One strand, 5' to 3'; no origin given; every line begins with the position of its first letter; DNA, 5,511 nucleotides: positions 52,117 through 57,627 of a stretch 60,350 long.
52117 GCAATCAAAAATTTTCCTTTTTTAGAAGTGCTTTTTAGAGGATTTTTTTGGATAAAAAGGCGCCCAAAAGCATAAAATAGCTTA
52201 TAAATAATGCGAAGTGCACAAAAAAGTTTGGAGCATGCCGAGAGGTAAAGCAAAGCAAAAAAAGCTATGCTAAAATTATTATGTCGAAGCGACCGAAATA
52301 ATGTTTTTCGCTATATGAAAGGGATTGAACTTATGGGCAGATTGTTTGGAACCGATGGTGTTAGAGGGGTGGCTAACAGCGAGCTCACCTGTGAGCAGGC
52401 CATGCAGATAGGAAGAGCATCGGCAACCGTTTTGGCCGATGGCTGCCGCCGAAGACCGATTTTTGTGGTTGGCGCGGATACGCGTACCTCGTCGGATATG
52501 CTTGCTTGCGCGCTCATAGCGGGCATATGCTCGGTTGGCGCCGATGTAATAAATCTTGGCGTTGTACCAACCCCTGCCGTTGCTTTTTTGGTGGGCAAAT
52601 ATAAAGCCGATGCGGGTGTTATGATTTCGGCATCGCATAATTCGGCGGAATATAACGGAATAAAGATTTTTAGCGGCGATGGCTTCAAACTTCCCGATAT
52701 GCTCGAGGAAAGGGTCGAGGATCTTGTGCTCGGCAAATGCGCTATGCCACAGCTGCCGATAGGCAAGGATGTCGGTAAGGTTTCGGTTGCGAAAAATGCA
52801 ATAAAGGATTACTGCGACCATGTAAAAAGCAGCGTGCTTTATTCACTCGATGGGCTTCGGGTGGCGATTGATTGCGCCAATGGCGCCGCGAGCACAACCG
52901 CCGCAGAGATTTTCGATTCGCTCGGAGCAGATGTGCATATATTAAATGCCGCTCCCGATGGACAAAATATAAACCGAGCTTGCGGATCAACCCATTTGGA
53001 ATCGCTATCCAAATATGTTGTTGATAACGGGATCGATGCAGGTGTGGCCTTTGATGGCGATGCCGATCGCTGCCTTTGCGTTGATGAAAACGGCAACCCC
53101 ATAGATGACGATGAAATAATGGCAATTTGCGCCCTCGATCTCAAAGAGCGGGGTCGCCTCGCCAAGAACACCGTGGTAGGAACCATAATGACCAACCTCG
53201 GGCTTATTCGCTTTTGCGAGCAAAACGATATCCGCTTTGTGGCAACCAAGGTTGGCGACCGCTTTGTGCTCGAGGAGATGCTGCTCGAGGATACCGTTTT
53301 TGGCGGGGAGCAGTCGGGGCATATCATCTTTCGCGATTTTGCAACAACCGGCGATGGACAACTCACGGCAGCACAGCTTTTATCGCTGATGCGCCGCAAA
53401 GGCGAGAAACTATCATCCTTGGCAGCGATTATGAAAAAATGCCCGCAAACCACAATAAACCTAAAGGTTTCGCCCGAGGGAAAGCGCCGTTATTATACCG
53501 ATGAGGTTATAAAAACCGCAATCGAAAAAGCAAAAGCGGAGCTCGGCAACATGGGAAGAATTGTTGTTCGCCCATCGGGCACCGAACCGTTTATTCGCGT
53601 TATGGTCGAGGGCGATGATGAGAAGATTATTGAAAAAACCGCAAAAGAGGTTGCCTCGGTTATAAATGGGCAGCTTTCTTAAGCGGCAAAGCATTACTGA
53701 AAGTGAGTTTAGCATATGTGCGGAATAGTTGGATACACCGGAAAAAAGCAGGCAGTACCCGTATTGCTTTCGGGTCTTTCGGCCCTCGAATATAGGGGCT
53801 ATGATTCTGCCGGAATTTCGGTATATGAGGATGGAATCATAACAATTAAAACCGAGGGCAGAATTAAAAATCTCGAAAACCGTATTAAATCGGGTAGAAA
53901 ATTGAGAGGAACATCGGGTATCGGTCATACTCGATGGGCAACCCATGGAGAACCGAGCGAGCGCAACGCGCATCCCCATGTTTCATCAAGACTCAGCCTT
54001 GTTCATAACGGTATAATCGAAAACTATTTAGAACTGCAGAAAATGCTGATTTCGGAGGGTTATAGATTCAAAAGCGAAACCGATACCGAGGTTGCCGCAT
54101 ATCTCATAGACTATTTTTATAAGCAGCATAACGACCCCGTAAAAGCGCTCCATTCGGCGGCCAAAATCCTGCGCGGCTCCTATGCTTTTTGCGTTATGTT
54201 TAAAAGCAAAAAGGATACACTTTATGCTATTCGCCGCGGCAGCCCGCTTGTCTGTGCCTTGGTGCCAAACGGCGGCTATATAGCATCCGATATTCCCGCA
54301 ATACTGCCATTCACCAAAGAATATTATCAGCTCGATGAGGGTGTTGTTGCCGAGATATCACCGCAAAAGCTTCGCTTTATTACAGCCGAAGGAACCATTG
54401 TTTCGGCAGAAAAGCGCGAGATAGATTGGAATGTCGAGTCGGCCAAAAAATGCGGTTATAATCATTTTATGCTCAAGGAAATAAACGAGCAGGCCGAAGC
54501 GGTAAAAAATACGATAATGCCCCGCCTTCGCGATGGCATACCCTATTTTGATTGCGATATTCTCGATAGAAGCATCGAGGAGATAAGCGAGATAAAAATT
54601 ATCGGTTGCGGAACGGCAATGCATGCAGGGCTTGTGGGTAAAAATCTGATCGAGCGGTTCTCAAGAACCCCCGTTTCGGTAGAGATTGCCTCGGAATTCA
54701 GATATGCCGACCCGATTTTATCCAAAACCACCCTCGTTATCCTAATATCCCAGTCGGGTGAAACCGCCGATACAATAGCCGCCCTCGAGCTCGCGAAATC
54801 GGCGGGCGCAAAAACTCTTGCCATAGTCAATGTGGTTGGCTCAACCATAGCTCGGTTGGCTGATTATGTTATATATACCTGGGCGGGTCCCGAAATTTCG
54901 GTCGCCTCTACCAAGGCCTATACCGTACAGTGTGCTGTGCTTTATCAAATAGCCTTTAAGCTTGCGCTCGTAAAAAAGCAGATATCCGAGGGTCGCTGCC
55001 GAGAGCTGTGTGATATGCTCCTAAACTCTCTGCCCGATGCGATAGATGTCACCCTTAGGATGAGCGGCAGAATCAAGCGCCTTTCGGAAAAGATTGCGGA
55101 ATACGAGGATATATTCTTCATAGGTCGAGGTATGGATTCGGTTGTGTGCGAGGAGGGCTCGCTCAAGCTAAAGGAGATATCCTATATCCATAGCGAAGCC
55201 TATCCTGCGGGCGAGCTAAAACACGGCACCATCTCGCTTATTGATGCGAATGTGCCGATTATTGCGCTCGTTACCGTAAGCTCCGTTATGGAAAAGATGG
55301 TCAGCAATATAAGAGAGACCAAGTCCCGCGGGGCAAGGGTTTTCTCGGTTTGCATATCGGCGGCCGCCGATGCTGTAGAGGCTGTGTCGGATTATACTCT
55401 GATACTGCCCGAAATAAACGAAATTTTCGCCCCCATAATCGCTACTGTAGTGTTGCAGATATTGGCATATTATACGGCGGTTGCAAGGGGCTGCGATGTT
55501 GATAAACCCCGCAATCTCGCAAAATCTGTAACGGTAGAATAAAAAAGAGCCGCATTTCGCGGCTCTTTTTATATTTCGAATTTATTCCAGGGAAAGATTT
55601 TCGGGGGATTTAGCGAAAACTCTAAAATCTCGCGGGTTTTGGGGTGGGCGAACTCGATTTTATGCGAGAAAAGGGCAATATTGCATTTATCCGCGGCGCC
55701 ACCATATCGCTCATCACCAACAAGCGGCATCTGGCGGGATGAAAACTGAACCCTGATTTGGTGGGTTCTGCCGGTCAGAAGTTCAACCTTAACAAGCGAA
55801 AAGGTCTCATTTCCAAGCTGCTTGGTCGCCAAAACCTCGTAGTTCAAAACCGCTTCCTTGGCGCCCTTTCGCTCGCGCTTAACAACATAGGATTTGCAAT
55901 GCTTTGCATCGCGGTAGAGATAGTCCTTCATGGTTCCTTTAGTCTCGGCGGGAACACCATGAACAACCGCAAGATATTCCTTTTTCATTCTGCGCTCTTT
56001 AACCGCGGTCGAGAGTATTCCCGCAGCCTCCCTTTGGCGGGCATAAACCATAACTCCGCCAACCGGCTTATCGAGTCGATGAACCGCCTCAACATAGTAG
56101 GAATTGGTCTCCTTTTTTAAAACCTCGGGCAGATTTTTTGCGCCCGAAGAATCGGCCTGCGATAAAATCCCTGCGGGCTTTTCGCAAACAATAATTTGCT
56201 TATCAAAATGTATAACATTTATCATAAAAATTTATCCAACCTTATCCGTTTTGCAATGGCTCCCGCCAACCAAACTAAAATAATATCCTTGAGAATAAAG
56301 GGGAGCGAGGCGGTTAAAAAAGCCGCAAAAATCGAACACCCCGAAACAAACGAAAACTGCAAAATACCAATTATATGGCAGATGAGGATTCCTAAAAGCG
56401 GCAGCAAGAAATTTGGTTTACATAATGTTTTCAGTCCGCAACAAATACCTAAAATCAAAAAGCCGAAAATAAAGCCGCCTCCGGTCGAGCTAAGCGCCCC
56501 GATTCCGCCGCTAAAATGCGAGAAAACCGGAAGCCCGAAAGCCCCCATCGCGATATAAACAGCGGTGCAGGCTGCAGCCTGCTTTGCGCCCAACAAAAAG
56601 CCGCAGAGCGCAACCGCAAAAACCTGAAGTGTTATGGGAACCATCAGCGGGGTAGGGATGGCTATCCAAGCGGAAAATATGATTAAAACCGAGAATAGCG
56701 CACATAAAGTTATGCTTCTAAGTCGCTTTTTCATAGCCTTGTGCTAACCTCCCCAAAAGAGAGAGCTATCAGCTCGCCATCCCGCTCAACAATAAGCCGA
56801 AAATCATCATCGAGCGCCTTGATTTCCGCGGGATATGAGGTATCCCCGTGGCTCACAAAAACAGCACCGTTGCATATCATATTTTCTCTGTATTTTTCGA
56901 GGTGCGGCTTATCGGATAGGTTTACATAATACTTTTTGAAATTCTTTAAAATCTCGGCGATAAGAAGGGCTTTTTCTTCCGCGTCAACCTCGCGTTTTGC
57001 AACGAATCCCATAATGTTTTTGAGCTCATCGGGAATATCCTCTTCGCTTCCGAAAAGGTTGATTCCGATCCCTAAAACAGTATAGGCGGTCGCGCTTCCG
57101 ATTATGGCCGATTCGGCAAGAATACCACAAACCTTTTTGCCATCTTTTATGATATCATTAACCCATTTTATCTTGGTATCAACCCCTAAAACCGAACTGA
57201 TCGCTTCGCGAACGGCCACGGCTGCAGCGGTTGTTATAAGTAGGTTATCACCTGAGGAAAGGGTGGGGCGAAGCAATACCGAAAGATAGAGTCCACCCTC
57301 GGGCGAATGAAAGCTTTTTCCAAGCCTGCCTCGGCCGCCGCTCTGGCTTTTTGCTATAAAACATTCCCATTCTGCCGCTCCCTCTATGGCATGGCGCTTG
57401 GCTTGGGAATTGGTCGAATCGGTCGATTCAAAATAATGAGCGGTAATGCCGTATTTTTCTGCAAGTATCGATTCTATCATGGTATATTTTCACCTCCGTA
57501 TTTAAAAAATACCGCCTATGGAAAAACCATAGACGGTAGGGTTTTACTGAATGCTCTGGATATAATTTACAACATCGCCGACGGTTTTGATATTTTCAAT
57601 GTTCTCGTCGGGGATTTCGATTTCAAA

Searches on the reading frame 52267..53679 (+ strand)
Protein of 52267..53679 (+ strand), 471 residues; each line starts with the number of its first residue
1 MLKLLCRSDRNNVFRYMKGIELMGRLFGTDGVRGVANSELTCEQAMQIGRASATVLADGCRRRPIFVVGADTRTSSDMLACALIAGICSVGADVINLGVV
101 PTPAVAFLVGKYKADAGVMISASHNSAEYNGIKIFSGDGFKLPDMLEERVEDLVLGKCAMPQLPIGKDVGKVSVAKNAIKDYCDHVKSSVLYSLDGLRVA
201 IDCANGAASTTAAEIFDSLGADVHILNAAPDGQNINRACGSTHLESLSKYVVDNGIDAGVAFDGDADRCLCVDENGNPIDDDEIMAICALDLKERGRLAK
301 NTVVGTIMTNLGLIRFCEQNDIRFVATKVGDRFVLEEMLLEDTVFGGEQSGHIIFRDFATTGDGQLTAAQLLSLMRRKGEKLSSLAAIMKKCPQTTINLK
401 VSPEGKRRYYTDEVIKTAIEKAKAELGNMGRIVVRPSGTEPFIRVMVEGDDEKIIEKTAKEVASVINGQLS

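Call 7: search_protein_families(library=pfam, proteins=[window:52267-53679:+], max_evalue=0.01)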
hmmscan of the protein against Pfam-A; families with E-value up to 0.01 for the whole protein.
window:52267-53679:+ (471 aa): 4 families
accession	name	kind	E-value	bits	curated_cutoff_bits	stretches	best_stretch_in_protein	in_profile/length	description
PF02878.22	PGM_PMM_I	-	4.7e-42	143.4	22.5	1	25-154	2-131/138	Phosphoglucomutase/phosphomannomutase, alpha/beta/alpha domain I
PF02880.22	PGM_PMM_III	-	4.4e-36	123.9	20.7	1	281-391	2-114/115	Phosphoglucomutase/phosphomannomutase, alpha/beta/alpha domain III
PF02879.22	PGM_PMM_II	-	6.1e-19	68.9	29.3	1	181-276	2-103/103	Phosphoglucomutase/phosphomannomutase, alpha/beta/alpha domain II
PF00408.26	PGM_PMM_IV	-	5.1e-16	58.9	23.1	1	397-463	2-66/68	Phosphoglucomutase/phosphomannomutase, C-terminal domain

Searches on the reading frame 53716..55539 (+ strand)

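Call 7: search_protein_families(library=pfam, proteins=[window:53716-55539:+], max_evalue=0.01)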
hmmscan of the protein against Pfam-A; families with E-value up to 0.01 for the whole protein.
window:53716-55539:+ (608 aa): 4 families
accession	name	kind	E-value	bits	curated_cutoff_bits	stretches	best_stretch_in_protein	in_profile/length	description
PF01380.27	SIS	-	2.8e-51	173.2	25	2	291-413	6-129/131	SIS domain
PF13522.11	GATase_6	-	2.1e-16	60.6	27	1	64-173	9-108/130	Glutamine amidotransferase domain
PF13537.11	GATase_7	-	5.1e-14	52.8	25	1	81-197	9-122/123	Glutamine amidotransferase domain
PF13806.12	Rieske_2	-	0.0079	16.6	27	0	160-220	27-90/104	Rieske-like [2Fe-2S] domain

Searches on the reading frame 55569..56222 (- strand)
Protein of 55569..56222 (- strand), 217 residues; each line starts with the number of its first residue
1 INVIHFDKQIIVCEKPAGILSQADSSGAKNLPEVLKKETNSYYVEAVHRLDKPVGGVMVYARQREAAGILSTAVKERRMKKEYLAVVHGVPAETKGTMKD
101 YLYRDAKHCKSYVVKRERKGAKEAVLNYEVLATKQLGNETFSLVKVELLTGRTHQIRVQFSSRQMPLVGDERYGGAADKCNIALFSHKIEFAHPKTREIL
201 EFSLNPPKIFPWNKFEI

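Call 51: search_protein_families(library=pfam, proteins=[window:55569-56222:-], max_evalue=0.001)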
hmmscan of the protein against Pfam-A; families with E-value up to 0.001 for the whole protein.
window:55569-56222:- (217 aa): 1 family
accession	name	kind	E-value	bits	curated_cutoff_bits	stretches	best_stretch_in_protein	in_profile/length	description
PF00849.27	PseudoU_synth_2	-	9.1e-35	120.6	26.8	1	10-162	2-152/152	RNA pseudouridylate synthase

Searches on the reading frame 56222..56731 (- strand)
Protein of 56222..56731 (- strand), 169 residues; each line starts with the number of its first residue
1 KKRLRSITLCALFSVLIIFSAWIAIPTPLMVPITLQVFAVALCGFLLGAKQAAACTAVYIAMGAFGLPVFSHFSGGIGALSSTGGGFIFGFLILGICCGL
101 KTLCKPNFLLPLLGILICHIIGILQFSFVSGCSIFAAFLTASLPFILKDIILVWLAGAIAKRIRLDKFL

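Call 51: search_protein_families(library=pfam, proteins=[window:56222-56731:-], max_evalue=0.001)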
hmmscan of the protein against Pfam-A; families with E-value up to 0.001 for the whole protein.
window:56222-56731:- (169 aa): 1 family
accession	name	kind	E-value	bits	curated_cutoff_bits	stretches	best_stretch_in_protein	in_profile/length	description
PF02632.19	BioY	-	2.3e-31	109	25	1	30-164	3-139/140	BioY family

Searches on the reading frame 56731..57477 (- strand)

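Call 51: search_protein_families(library=pfam, proteins=[window:56731-57477:-], max_evalue=0.001)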
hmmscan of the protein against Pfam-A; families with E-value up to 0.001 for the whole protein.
window:56731-57477:- (248 aa): 1 family
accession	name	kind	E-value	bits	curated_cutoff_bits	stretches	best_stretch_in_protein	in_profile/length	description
PF03099.24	BPL_LplA_LipB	-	8.9e-19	68.2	21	1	16-140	2-133/133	Biotin/lipoate A/B protein ligase family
